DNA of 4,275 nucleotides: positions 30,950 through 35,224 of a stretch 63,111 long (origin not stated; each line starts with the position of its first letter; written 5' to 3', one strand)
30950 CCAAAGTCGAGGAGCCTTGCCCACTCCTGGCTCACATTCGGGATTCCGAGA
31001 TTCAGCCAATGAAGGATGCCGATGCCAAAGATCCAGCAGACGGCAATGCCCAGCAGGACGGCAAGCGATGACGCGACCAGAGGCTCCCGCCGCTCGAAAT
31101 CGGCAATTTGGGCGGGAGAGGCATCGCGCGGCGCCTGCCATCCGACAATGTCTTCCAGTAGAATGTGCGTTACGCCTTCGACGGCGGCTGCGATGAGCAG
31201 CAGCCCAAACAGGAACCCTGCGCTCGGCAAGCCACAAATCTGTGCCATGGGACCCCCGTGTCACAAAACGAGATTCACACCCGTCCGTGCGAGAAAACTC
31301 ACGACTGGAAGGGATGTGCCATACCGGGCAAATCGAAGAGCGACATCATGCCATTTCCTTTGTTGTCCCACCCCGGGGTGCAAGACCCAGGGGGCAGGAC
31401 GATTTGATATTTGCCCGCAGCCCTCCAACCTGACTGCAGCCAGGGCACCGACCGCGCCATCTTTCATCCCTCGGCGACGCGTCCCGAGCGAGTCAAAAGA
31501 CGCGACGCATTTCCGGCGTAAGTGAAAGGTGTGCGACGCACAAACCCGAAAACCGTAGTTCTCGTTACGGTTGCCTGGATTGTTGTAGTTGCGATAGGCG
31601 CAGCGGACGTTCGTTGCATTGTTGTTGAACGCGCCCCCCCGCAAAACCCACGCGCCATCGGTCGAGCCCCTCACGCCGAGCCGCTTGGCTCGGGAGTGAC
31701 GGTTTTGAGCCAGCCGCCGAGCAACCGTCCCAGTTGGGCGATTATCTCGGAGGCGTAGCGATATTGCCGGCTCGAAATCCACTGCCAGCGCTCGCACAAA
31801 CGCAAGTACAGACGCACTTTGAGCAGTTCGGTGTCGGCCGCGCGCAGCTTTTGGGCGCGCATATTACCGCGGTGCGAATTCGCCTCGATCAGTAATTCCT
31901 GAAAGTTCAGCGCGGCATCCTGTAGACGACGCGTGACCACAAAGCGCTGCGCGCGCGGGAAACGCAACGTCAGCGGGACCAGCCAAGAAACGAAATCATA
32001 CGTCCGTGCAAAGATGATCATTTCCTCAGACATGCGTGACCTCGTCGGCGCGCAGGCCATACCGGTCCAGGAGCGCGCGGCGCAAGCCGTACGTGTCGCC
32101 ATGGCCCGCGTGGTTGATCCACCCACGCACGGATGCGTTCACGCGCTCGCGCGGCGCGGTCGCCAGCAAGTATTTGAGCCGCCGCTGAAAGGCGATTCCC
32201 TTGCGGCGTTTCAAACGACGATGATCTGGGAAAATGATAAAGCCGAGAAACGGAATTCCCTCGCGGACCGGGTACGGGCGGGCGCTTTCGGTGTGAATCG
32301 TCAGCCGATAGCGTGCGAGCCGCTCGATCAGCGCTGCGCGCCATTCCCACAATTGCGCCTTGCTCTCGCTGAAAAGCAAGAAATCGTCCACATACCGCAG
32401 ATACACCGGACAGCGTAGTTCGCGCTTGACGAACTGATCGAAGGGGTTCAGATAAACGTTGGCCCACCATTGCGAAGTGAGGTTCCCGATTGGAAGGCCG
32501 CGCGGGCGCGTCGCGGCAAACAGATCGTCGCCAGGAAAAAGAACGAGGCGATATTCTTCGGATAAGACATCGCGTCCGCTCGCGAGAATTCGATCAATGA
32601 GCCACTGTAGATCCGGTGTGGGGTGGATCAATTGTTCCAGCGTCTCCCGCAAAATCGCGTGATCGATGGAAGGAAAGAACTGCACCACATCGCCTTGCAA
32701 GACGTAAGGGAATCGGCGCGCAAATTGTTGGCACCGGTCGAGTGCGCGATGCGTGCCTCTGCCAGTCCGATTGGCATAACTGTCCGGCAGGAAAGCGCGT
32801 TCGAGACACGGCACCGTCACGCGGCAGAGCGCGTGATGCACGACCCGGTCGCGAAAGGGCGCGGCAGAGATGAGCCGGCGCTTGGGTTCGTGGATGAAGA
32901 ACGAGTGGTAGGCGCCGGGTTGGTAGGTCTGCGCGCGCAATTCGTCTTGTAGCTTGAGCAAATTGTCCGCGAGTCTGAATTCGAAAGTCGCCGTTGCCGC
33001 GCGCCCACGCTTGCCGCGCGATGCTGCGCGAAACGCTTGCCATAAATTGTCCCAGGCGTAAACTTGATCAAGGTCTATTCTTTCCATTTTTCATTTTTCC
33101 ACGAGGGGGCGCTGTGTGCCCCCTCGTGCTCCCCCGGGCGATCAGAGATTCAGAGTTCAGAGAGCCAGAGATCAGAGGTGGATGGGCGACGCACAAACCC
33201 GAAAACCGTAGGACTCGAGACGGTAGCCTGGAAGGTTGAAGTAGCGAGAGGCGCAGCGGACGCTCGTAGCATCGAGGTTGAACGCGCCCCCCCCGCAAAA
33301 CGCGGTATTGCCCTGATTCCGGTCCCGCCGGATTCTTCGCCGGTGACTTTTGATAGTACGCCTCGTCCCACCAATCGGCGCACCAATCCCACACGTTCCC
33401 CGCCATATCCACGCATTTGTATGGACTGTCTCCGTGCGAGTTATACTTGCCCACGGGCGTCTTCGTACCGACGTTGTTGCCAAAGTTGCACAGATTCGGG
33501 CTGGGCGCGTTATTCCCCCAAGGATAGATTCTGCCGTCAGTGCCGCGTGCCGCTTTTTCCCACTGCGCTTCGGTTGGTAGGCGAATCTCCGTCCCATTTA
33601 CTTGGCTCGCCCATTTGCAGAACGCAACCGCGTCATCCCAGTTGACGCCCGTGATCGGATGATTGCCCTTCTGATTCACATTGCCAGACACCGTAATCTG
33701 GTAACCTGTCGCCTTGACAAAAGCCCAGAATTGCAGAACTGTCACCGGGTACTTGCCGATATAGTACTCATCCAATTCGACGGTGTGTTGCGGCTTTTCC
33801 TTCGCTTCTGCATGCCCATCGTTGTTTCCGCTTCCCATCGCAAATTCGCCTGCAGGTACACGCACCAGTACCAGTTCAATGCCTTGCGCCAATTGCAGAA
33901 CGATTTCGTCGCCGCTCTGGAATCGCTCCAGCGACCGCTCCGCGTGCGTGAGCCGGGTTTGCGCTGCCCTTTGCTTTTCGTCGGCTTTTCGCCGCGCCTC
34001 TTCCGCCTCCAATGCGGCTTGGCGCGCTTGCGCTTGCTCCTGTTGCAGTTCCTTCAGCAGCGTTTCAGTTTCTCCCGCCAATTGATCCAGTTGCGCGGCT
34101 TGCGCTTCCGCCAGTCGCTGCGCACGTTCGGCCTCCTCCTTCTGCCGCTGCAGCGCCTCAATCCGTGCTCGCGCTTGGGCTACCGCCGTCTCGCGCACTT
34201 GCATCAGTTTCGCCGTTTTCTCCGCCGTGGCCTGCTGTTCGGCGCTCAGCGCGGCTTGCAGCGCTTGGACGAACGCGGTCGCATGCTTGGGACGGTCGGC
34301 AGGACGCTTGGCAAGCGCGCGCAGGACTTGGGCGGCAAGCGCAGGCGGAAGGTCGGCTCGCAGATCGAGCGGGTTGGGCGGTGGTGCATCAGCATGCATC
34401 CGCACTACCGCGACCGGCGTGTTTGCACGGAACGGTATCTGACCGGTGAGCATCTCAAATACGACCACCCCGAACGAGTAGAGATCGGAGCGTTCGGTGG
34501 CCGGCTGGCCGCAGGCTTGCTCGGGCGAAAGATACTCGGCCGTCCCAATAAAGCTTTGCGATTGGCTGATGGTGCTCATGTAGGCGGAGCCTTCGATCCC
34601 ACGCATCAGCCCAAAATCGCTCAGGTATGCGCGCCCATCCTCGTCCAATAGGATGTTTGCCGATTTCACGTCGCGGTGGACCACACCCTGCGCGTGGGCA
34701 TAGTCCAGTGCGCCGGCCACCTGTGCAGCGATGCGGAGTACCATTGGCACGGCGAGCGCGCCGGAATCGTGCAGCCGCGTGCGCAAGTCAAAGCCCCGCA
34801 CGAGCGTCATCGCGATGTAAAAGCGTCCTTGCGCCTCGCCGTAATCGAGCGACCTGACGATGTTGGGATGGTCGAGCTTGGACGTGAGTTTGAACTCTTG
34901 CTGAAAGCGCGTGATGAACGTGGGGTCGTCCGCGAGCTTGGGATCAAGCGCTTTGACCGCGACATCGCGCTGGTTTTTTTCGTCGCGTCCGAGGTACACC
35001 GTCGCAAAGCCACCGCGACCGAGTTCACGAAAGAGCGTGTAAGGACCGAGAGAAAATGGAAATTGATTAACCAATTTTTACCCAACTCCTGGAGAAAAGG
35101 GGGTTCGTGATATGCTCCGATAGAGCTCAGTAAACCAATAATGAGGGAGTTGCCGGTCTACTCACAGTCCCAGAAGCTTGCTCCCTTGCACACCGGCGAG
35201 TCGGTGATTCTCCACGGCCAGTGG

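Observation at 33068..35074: The DGR target is a TM-less kinase/coiled-coil/FGE fusion: a possible intracellular hypervariable receptor kinase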

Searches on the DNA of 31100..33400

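Call 66: search_rna_families(source=window, start=31100, end=33400, threshold=evalue, max_evalue=1)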
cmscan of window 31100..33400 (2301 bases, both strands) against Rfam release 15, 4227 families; matches with E-value up to 1: 1.
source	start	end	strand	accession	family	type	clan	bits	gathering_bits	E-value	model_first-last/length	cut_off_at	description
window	32843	32940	-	RF01876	MIAT_exon5_2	Gene; lncRNA;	-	24.1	75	0.013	1-83/83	no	Myocardial infarction associated transcript exon 5 conserved region 2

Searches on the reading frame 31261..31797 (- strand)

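Call 4: search_protein_families(library=pfam, proteins=[window:31261-31797:-], max_evalue=0.01)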
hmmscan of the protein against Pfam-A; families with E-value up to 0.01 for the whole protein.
window:31261-31797:- (178 aa): 1 family
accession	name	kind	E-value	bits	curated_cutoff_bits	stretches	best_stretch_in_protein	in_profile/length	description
PF03781.23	FGE-sulfatase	-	0.0038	17.4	23.3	1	46-85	211-253/255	Sulfatase-modifying factor enzyme 1-like domain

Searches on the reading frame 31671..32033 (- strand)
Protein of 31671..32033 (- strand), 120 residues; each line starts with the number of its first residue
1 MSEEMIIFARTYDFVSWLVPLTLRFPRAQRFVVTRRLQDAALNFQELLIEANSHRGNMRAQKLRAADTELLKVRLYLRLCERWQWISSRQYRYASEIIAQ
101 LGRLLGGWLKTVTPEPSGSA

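Call 70: search_protein_families(library=ncbifam, proteins=[window:31671-32033:-], max_evalue=0.001)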
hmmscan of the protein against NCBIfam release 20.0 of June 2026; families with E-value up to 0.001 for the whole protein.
window:31671-32033:- (120 aa): 2 families
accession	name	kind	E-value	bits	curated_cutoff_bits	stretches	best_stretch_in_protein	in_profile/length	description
NF033474.1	DivGenRetAVD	equivalog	4.7e-27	94.3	80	1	5-110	1-104/104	diversity-generating retroelement protein Avd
TIGR02436.1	TIGR02436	subfamily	2.2e-05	24.6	24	1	9-112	3-108/109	four helix bundle protein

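Call 71: search_protein_families(library=padloc, proteins=[window:31671-32033:-], max_evalue=0.001)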
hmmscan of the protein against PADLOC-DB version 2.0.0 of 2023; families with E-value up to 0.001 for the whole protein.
window:31671-32033:- (120 aa): 0 families

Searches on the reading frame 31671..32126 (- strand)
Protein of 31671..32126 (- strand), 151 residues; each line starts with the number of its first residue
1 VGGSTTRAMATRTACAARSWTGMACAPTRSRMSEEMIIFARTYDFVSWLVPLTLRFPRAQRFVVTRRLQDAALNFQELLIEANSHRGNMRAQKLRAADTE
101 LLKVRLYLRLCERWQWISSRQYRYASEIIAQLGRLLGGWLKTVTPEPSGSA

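Call 4: search_protein_families(library=pfam, proteins=[window:31671-32126:-], max_evalue=0.01)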
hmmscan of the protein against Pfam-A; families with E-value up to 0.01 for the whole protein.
window:31671-32126:- (151 aa): 2 families
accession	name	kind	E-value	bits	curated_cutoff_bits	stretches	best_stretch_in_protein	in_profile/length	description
PF22296.2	bAvd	-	3e-18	66.7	40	1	36-142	1-106/107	bAvd-like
PF05635.17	23S_rRNA_IVP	-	9.5e-07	29.4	33.8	1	34-137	1-105/106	23S rRNA-intervening sequence protein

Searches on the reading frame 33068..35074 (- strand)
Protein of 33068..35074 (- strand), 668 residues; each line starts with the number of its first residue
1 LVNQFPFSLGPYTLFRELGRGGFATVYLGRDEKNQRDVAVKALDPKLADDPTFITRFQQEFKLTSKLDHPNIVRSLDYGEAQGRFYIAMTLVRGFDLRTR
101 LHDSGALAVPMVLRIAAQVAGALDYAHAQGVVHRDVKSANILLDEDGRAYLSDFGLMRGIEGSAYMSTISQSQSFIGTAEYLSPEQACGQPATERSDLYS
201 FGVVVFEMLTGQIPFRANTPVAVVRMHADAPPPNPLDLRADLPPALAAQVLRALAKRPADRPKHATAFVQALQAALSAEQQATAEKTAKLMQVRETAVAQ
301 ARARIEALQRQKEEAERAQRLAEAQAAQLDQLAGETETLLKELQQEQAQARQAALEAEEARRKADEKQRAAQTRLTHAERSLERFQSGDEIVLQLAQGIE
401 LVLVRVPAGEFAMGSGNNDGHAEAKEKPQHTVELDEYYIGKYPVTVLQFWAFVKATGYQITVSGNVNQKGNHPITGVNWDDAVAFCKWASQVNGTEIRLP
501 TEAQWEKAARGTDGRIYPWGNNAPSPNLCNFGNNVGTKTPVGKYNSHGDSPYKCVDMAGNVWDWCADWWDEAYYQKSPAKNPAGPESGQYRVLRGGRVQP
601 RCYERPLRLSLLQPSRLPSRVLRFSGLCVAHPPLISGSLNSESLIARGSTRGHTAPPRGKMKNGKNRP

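Call 4: search_protein_families(library=pfam, proteins=[window:33068-35074:-], max_evalue=0.01)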
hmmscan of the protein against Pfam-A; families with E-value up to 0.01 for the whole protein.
window:33068-35074:- (668 aa): 5 families
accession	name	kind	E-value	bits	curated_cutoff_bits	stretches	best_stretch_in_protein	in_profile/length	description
PF03781.23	FGE-sulfatase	-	4.2e-50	171.2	23.3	1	403-603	5-227/255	Sulfatase-modifying factor enzyme 1-like domain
PF00069.31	Pkinase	-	1.8e-48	165.7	31.7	1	12-226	1-208/263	Protein kinase domain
PF07714.23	PK_Tyr_Ser-Thr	-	8.6e-41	140.4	23.1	1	14-264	3-251/258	Protein tyrosine and serine/threonine kinase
PF03109.22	ABC1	-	1.9e-05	24.3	22.9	1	56-161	119-218/244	ABC1 atypical kinase-like domain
PF14531.12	Kinase-like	-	0.0095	15.7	25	0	115-220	150-256/289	Kinase-like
